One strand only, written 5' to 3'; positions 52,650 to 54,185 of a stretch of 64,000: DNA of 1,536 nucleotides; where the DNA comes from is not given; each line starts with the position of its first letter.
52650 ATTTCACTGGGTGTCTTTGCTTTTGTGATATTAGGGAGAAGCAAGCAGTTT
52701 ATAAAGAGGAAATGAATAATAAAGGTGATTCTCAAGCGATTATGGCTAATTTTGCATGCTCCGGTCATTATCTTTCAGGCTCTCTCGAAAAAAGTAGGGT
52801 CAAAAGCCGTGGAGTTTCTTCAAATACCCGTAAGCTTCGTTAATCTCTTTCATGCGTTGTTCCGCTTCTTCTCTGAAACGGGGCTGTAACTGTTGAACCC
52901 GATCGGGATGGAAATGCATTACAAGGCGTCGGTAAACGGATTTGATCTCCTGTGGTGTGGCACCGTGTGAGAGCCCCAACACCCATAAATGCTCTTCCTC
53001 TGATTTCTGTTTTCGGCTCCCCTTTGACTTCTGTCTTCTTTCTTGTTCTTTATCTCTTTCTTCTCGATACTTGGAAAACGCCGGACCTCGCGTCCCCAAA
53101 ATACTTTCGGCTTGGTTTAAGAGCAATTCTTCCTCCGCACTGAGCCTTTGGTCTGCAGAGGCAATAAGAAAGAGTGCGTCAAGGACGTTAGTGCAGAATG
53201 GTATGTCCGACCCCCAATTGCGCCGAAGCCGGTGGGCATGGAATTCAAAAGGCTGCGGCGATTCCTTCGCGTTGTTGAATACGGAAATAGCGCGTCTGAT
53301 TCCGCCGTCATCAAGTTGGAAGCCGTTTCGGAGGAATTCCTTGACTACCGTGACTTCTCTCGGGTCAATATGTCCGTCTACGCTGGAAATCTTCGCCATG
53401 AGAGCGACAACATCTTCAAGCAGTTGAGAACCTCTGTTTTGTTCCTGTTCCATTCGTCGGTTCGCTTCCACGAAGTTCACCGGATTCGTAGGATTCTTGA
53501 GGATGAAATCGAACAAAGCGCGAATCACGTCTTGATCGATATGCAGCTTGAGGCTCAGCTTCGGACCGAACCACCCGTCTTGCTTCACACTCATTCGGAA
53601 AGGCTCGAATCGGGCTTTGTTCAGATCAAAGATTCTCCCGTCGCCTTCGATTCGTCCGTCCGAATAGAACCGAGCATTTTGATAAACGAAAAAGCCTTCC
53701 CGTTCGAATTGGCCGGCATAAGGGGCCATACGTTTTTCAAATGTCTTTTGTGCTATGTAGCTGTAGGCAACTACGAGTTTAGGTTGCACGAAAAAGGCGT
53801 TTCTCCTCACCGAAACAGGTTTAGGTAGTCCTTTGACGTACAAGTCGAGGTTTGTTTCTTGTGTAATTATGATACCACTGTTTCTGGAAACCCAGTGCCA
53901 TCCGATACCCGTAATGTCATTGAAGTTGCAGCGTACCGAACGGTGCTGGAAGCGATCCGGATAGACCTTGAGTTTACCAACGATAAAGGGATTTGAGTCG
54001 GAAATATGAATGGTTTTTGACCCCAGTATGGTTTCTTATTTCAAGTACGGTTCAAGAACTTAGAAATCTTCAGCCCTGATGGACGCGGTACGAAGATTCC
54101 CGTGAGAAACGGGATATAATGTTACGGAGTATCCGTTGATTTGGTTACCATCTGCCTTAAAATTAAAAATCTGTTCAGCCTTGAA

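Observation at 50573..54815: Unclassified three-gene cassette in island cargo: Zn-ribbon/TM protein, DjlA-like TerB+J-domain protein, and a secreted trypsin-like protease fused to an FGE-sulfatase domain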

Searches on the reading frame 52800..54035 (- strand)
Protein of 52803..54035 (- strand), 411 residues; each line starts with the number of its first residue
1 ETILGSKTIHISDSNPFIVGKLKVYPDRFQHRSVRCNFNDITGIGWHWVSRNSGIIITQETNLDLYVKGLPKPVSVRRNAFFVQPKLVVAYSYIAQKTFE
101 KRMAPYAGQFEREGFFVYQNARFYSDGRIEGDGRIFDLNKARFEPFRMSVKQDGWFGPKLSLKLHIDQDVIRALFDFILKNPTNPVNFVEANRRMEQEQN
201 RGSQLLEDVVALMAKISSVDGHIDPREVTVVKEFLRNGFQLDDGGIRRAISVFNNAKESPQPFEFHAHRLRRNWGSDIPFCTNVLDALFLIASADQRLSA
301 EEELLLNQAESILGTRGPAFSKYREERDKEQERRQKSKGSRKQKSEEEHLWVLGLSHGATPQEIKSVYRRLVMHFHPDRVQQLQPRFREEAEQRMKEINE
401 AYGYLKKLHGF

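Call 3: search_protein_families(library=pfam, proteins=[window:52800-53843:-], max_evalue=0.01)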
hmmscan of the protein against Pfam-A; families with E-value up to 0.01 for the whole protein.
window:52800-53843:- (347 aa): 2 families
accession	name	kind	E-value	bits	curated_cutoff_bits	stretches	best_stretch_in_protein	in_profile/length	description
PF05099.18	TerB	-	4.8e-16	59.5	24.4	1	145-258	4-115/118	Tellurite resistance protein TerB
PF00226.36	DnaJ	-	7.9e-12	45.5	27.8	1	288-342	5-54/63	DnaJ domain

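Call 4: search_protein_families(library=padloc, proteins=[window:52800-53843:-], max_evalue=0.01)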
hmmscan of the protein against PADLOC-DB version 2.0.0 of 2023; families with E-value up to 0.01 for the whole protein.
window:52800-53843:- (347 aa): 0 families

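Call 5: search_protein_families(library=ncbifam, proteins=[window:52800-53843:-], max_evalue=0.01)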
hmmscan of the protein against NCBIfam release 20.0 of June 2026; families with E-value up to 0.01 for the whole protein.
window:52800-53843:- (347 aa): 14 families
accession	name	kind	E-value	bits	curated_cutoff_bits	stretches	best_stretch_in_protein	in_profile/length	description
NF006948.0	PRK09430.1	equivalog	3.1e-23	82.7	162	1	128-346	41-265/267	co-chaperone DjlA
TIGR02349.1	DnaJ_bact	equivalog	4.8e-12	45.9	377.2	1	288-341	5-53/354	molecular chaperone DnaJ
NF008035.0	PRK10767.1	subfamily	3.5e-10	39.5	338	1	285-342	6-58/374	molecular chaperone DnaJ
NF037946.1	terminal_TopJ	equivalog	6.8e-09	34.8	300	1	288-341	10-57/810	terminal organelle assembly protein TopJ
NF010874.0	PRK14281.1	equivalog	1.5e-08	34.2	619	1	285-341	5-56/397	chaperone protein DnaJ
NF050028.1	CldAdptActJ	equivalog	1.7e-08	34.8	150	1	284-342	3-61/93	cold adaptation protein ActJcold adaptation protein ActJ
NF010894.0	PRK14301.1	equivalog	1.2e-07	31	548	1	285-342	6-58/373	chaperone protein DnaJ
NF010885.0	PRK14292.1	equivalog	1.4e-07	30.9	585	1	288-341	7-54/371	chaperone protein DnaJ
NF010892.0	PRK14299.1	equivalog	4.1e-07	29.5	392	1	285-341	6-56/291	chaperone protein DnaJ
NF010871.0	PRK14278.1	equivalog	7.3e-06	25.1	502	1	286-341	6-55/378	molecular chaperone DnaJ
TIGR03835.1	termin_org_DnaJ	equivalog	2e-05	23.2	512.25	1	288-341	7-54/871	terminal organelle assembly protein TopJ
NF010872.0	PRK14279.1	equivalog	3.6e-05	23.1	556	1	282-341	8-62/394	molecular chaperone DnaJ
NF006502.0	PRK08937.3-2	equivalog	0.00061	19.4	259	1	274-343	194-263/275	adenylosuccinate lyase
NF007618.0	PRK10266.1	equivalog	0.00097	18.7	403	1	288-342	9-57/306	curved DNA-binding protein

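Call 12: find_homologous_proteins(query=window:52803-54035:-, max_evalue=0.00001)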
Query window:52803-54035:- (411 aa): 47 proteins with E <= 0.00001 among 3919 candidates.
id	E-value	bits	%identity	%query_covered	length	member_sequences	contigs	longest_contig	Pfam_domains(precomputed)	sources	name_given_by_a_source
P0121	4.0e-217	739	100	80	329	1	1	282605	PF05099.19,PF00226.37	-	-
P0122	2.3e-112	394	46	96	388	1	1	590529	PF05099.19,PF00226.37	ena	-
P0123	2.9e-112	394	47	97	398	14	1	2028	PF05099.19,PF00226.37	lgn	-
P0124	2.0e-111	391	45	99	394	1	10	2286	PF05099.19,PF00226.37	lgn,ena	-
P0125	9.3e-111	389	46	97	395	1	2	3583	PF05099.19,PF00226.37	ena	-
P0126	3.5e-110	387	47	97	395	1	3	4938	PF05099.19,PF00226.37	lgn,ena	-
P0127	3.8e-110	387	46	97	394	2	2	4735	PF05099.19,PF00226.37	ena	-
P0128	3.8e-110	387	45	97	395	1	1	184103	PF05099.19,PF00226.37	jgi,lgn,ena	-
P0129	1.0e-109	385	46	97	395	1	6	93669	PF05099.19,PF00226.37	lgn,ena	-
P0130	4.6e-109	383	45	97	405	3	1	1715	PF05099.19,PF00226.37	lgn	-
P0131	1.0e-108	382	45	97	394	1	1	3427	PF05099.19,PF00226.37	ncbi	-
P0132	1.1e-107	379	45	97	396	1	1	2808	PF05099.19,PF00226.37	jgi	jgi:DnaJ like chaperone protein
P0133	1.5e-107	378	44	98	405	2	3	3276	PF05099.19,PF00226.37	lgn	-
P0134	4.5e-106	373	46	97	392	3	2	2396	PF05099.19,PF00226.37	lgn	-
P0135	6.4e-106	373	42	98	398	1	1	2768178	PF05099.19,PF00226.37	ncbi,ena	-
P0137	1.1e-105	372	45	97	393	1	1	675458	PF05099.19,PF00226.37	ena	-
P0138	1.3e-105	372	44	98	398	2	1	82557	PF05099.19,PF00226.37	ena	-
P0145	1.1e-93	333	40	97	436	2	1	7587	PF05099.19,PF00226.37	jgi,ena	-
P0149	7.8e-72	261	37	97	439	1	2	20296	PF05099.19,PF00226.37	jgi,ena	-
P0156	3.5e-67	245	36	97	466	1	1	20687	PF05099.19,PF00226.37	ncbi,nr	ncbi:MAG: TerB family tellurite resistance protein [Sulfurovum sp.]|nr:TerB family tellurite resista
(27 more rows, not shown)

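Call 15: find_encoding_contigs(protein=P0122, flank=8000, max_places=3)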
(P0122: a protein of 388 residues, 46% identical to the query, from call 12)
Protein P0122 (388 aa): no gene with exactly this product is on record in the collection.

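Call 16: find_encoding_contigs(protein=P0135, flank=8000, max_places=3)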
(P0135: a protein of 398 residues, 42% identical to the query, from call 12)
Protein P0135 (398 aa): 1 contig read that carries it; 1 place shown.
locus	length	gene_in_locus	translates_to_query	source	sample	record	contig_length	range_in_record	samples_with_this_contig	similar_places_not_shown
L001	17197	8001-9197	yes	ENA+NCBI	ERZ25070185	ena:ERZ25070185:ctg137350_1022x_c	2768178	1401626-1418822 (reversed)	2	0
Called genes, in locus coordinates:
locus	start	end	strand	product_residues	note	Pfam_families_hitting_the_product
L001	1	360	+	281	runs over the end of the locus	PF00528:BPD_transp_1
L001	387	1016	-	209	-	PF03167:UDG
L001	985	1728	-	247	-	PF00106:adh_short, PF08659:KR, PF23441:SDR, PF13561:adh_short_C2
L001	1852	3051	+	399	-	PF02636:Methyltransf_28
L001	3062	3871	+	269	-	PF02673:BacA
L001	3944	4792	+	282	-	-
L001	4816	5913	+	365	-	PF04204:HTS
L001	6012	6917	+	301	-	-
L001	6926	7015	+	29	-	-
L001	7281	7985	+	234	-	-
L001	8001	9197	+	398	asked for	PF05099:TerB, PF00226:DnaJ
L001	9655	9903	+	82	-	-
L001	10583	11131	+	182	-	-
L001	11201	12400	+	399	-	PF07690:MFS_1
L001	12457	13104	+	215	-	PF01728:FtsJ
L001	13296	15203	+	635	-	PF06480:FtsH_ext, PF06068:TIP49 (weak), PF00004:AAA, PF07728:AAA_5 (faint), PF17862:AAA_lid_3, PF01434:Peptidase_M41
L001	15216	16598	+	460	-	PF02878:PGM_PMM_I, PF02879:PGM_PMM_II, PF02880:PGM_PMM_III, PF00408:PGM_PMM_IV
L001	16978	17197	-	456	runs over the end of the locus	PF02321:OEP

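Call 18: find_encoding_contigs(protein=P0128, flank=8000, max_places=3)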
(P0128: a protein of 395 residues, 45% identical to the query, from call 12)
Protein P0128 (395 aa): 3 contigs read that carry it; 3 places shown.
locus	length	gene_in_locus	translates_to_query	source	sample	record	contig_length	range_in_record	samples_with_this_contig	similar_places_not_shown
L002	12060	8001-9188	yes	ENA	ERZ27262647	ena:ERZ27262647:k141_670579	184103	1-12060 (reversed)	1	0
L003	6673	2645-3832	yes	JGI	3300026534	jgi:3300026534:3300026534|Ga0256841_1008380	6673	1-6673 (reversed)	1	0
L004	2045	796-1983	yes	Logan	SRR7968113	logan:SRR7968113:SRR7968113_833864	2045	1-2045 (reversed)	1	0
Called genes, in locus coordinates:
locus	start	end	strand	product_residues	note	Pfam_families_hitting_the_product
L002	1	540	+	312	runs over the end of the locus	-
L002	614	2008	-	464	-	PF03349:Toluene_X, PF13505:OMP_b-brl (faint), PF10677:DUF2490 (faint)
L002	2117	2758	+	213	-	PF03167:UDG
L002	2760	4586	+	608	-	PF01541:GIY-YIG, PF27096:UvrC_M, PF02151:UVR, PF22920:UvrC_RNaseH, PF08459:UvrC_RNaseH_dom, PF12826:HHH_2 (faint), PF14520:HHH_5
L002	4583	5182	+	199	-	PF01066:CDP-OH_P_transf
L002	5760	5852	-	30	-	-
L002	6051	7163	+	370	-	PF09651:Cas_APE2256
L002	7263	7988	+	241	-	-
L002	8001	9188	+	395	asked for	PF05099:TerB, PF00226:DnaJ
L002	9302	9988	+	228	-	PF22557:DuOB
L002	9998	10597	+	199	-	PF04343:DUF488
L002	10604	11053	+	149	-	PF04343:DUF488, PF22751:DUF488-N3a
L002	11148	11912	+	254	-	-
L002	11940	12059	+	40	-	?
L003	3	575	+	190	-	?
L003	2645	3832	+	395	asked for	PF05099:TerB, PF00226:DnaJ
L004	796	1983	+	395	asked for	PF05099:TerB, PF00226:DnaJ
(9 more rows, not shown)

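Call 19: find_encoding_contigs(protein=P0137, flank=8000, max_places=3)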
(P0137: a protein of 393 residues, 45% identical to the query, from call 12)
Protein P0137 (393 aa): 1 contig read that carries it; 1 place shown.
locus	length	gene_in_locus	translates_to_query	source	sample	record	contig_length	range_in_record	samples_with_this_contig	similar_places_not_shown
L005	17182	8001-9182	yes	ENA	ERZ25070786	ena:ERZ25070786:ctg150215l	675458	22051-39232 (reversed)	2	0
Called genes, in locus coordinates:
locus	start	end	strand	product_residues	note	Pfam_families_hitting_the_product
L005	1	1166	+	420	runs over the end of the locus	PF00275:EPSP_synthase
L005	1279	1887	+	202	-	PF01634:HisG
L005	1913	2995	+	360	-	PF00793:DAHP_synth_1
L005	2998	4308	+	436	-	PF00815:Histidinol_dh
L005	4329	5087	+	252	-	PF01784:DUF34_NIF3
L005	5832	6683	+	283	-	PF03781:FGE-sulfatase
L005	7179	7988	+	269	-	-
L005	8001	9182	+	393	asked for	PF05099:TerB, PF00226:DnaJ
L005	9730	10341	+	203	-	PF10399:UCR_Fe-S_N, PF00355:Rieske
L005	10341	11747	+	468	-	PF00033:Cytochrome_B, PF13631:Cytochrom_B_N_2, PF00032:Cytochrom_B_C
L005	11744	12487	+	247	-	PF02167:Cytochrom_C1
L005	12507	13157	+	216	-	PF02798:GST_N, PF13417:GST_N_3, PF13409:GST_N_2, PF00043:GST_C, PF13410:GST_C_2 (weak)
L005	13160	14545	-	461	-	PF01565:FAD_binding_4, PF02913:FAD-oxidase_C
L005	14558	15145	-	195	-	PF13580:SIS_2, PF01380:SIS (weak)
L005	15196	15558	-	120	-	PF02021:UPF0102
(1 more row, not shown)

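Call 24: find_encoding_contigs(protein=P0149, flank=8000, max_places=3)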
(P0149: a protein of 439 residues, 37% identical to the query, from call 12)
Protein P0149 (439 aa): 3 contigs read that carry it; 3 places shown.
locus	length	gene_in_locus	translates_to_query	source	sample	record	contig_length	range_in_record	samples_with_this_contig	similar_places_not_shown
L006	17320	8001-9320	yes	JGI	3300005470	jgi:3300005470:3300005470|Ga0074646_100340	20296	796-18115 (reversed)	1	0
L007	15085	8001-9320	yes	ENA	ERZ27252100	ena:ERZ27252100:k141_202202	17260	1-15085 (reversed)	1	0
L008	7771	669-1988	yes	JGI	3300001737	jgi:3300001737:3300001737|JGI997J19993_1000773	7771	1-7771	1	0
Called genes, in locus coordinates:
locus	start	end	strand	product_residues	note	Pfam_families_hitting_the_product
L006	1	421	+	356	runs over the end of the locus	-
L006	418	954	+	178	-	PF01351:RNase_HII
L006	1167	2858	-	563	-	PF00920:ILVD_EDD_N, PF24877:ILV_EDD_C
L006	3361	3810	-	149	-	-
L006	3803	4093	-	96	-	-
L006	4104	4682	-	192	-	PF05565:Sipho_Gp157 (weak)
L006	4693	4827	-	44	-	-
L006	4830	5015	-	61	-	-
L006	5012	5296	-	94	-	-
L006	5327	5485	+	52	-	-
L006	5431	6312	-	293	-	PF08401:ArdcN, PF18818:MPTase-PolyVal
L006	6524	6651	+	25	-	-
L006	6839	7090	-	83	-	PF13443:HTH_26 (weak), PF01381:HTH_3 (faint)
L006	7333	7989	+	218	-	-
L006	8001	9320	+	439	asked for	PF05099:TerB, PF00226:DnaJ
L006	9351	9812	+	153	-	-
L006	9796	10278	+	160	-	-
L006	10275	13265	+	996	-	PF24782:WD40_MABP1-WDR62_2nd, PF24796:WDR55, PF24807:WD40_CDC20-Fz, PF25168:Beta-prop_WDR36-Utp21_2nd, PF25175:Beta-prop_WDR5, PF23414:Beta-prop_EML_2, PF24817:WD40_WDHD1_1st, PF23381:Beta-prop_IFT122_1st, +26 more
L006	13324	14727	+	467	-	PF00089:Trypsin, PF13365:Trypsin_2, PF17815:PDZ_3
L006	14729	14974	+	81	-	-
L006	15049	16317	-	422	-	PF13148:DUF3987 (faint)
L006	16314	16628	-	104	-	PF00847:AP2 (faint)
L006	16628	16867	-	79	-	-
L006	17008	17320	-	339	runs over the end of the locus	-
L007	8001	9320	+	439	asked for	PF05099:TerB, PF00226:DnaJ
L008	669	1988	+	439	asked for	PF05099:TerB, PF00226:DnaJ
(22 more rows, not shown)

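Call 25: find_encoding_contigs(protein=P0156, flank=8000, max_places=3)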
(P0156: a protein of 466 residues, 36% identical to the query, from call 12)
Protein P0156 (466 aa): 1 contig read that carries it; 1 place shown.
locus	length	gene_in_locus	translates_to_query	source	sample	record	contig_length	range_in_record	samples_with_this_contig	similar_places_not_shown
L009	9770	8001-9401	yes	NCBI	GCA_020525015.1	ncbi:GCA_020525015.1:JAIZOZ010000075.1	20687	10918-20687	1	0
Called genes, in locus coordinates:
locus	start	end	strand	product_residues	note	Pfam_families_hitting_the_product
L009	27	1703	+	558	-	PF02113:Peptidase_S13, PF13354:Beta-lactamase2 (faint), PF05036:SPOR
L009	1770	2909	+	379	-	PF00155:Aminotran_1_2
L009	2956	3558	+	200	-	-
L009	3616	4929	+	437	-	PF01225:Mur_ligase, PF08245:Mur_ligase_M (weak), PF02875:Mur_ligase_C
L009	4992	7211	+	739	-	PF00488:MutS_V, PF20297:MSSS (weak), PF01713:Smr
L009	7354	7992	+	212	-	-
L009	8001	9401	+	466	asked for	PF05099:TerB, PF00226:DnaJ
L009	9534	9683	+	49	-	-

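Call 32: predict_structure(alignment_id=A2)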
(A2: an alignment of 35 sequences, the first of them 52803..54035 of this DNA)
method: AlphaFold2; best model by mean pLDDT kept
length: 411 residues; sequences in the alignment: 35
mean_pLDDT: 90.8   pTM: 0.59
mean pLDDT of the five models: 90.8, 89.9, 88.9, 88.6, 87.2
residues with pLDDT >= 90: 294; 70-90: 103; 50-70: 8; < 50: 6
segments of 3 or more residues with pLDDT < 50: 1-6
pLDDT, mean of each block of 10 residues (from residue 1): 52 96 98 97 94 87 97 96 90 96 96 97 98 97 94 94 96 97 97 83 87 95 91 90 90 92 94 91 96 90 94 94 92 76 77 88 93 83 76 90 95 92
secondary structure, 60 per line:
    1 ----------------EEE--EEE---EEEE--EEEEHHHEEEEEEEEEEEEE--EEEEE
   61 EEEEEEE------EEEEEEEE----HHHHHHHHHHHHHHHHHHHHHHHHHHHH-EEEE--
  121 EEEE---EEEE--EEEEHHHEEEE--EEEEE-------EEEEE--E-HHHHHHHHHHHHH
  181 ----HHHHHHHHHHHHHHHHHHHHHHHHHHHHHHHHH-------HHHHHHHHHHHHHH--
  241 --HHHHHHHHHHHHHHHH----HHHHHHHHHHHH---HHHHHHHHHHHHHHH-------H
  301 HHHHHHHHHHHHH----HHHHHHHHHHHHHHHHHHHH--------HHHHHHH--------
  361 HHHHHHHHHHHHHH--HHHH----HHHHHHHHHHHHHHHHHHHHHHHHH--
elements in order: E17-19 E22-24 E28-31 E34-37 E41-53 E56-67 E74-81 H86-113 E115-118 E121-124 E128-131 E134-137 E141-144 E147-151 E159-163 H168-180 H185-217 H225-238 H243-258 H263-274 H278-292 H300-313 H318-337 H346-352 H361-374 H377-380 H385-409

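Call 37: fold_search(model_id=the predicted structure, library=pdb)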
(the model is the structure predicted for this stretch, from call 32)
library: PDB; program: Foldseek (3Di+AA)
matches with E <= 10: 414; with E <= 0.001: 0
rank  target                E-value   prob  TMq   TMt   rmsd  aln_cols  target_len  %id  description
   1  2dmx_MODEL_1_A        1.1e-01  1.00  0.13  0.53   3.9        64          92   36  Solution structure of the J domain of DnaJ homolog subfamily B member 8 (released 2006-10-24)
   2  6u3r_MODEL_1_A        1.2e-01  1.00  0.13  0.27   1.5        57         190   40  Solution NMR structure of the DNAJB6b deltaST variant (Aligned on the J domain) (released 2019-10-09)
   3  8cht_C                1.5e-01  0.09  0.07  0.14  16.0       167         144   10  Crystal structure of human PURA (fragment Glu57-Glu212, PUR repeat I and II) (released 2024-02-21)
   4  8dfv_K                1.6e-01  0.18  0.09  0.14  26.1       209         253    8  Structural Basis of MicroRNA Biogenesis by Dicer-1 and Its Partner Protein Loqs-PB - complex IIa (released 2022-11-16)
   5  4j7z_A                1.8e-01  1.00  0.12  0.46   2.3        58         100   41  Thermus thermophilus DNAJ J- and G/F-DOMAINS (released 2013-07-31)
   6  9dyv_MODEL_1_A        1.8e-01  1.00  0.12  0.39   3.3        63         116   40  Assembly and functional mechanisms of the Hsp70-Hsp40 chaperone machinery (released 2025-10-22)
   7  4j7z_F                2.0e-01  1.00  0.11  0.45   2.0        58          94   38  Thermus thermophilus DNAJ J- and G/F-DOMAINS (released 2013-07-31)
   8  2m6y_MODEL_1_A        2.0e-01  1.00  0.11  0.54   3.4        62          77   31  The solution structure of the J-domain of human DnaJA1 (released 2013-06-26)
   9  2och                  2.2e-01  1.00  0.11  0.64   1.8        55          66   29  J-domain of dnj-12 from Caenorhabditis elegans (released 2007-01-23)
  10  6rzy_A                2.3e-01  1.00  0.13  0.69   1.4        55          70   31  Plasmodium falciparum PFA0660w Hsp40 co-chaperone J-domain (released 2019-10-02)
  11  5nro_B                2.3e-01  1.00  0.12  0.70   1.6        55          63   44  Structure of full-length DnaK with bound J-domain (released 2018-01-17)
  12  2gje_D                2.3e-01  0.11  0.09  0.17  15.9       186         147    8  Structure of a guideRNA-binding protein complex bound to a gRNA (released 2006-09-05)
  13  6k8o_A                3.2e-01  0.08  0.10  0.07  23.3       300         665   10  Crystal structure of the Sulfolobus solfataricus topoisomerase III in complex with DNA (released 2020-06-24)
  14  8om2_Q                3.2e-01  0.06  0.08  0.12  26.2       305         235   12  Small subunit of yeast mitochondrial ribosome in complex with METTL17/Rsm22. (released 2024-01-10)
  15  7jtk_y                4.3e-01  1.00  0.12  0.70   1.5        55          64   31  Radial spoke 1 isolated from Chlamydomonas reinhardtii (released 2020-12-16)
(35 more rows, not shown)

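Call 58: search_protein_families(library=phrogs, proteins=[window:52803-54035:-], max_evalue=0.001)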
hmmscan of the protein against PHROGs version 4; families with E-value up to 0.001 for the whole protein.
window:52803-54035:- (411 aa): 3 families
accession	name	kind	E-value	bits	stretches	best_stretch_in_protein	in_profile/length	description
phrog_14336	-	unknown function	1e-06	29.3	1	352-406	9-57/363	-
phrog_14537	-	unknown function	1.3e-05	25.7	1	239-411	129-294/295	-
phrog_9210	-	unknown function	0.0004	21.1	1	342-382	144-184/204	-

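Call 62: search_protein_families(library=pfam, proteins=[L002:6051-7163:+, L001:6012-6917:+, L001:10583-11131:+, L006:9351-9812:+], max_evalue=0.001)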
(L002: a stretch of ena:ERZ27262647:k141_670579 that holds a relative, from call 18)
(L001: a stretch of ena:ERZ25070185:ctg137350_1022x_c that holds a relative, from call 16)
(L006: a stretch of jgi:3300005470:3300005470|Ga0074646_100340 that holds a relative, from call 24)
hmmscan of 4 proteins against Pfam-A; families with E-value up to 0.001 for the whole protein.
L002:6051-7163:+ (370 aa): 2 families
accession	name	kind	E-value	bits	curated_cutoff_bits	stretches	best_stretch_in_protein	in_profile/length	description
PF09651.16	Cas_APE2256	-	1.1e-31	109.9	24.8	1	69-206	1-136/136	CRISPR-associated protein (Cas_APE2256)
PF09623.16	Cas_NE0113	-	0.00078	19.7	23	0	114-198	51-141/208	CRISPR-associated protein NE0113 (Cas_NE0113)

L001:6012-6917:+ (301 aa): 1 family
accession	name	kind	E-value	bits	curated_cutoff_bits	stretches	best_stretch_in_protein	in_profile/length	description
PF18730.6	HEPN_Cthe2314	-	0.00024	21.6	27.1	1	109-202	84-170/174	Cthe_2314-like HEPN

L001:10583-11131:+ (182 aa): 0 families

L006:9351-9812:+ (153 aa): 0 families
